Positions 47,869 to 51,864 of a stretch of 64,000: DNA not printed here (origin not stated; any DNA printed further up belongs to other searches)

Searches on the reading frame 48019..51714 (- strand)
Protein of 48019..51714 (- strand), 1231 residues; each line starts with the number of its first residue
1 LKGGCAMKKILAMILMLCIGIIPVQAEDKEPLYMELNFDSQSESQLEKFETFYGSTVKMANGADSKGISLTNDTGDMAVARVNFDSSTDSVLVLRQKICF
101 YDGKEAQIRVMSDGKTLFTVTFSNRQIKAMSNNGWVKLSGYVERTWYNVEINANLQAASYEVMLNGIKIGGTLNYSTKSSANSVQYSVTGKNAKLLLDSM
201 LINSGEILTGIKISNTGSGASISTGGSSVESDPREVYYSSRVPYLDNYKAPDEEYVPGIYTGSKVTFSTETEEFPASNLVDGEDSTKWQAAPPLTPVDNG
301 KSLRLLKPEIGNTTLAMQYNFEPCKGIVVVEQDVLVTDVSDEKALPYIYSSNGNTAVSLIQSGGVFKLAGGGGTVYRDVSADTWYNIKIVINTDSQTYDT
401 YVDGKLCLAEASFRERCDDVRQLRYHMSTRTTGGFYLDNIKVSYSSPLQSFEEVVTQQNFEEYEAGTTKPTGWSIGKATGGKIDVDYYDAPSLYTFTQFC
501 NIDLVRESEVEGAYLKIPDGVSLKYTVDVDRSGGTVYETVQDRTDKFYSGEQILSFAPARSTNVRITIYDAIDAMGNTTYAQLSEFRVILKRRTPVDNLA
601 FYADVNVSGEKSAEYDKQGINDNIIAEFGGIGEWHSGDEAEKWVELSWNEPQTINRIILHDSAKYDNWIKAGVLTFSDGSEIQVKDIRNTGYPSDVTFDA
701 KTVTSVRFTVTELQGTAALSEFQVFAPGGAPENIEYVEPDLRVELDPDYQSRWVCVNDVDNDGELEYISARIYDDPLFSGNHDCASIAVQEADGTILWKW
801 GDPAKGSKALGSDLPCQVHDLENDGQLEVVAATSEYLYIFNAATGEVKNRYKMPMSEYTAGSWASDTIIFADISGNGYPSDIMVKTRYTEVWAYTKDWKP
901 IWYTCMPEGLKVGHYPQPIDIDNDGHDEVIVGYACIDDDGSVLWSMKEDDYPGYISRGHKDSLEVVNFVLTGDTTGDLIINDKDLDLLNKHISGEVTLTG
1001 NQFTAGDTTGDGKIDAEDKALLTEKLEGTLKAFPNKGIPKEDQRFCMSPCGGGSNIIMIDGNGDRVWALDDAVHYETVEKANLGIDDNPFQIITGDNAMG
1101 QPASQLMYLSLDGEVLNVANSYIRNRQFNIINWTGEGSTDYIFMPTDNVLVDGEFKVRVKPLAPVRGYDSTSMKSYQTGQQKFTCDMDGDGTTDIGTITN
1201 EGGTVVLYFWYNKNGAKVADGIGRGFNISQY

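Call 7: search_protein_families(library=pfam, proteins=[window:48019-51714:-])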
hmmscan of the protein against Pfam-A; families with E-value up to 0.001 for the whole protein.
window:48019-51714:- (1231 aa): 8 families
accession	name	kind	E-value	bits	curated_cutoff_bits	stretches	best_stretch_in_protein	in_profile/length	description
PF24135.1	DUF7402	-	9e-27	94.2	27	1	598-725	1-133/133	Domain of unknown function (DUF7402)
PF13517.12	FG-GAP_3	-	6e-09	36.8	26.9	0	820-879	1-57/61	FG-GAP-like repeat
PF00754.31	F5_F8_type_C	-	8.6e-09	36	28.2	1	613-715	10-117/127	F5/8 type C domain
PF00404.24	Dockerin_1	-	6.4e-06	26.7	22.9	1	972-1026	2-56/57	Dockerin type I domain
PF22633.2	F5_F8_type_C_2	-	3.6e-05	24.7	27.8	0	634-708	12-91/91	NedA-like, galactose-binding domain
PF22585.3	Sialidase-like_CBM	-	7.9e-05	23.1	27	0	114-187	66-140/156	Sialidase-like, CBM domain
PF25292.1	Beta-prop_CGLA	-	0.00027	20.9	26.8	0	920-952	38-75/316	Lambda-carrageenase beta-propeller domain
PF21348.3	RGL11_C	-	0.00065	19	27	0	919-947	241-269/490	Rhamnogalacturonan lyase family 11, C-terminal domain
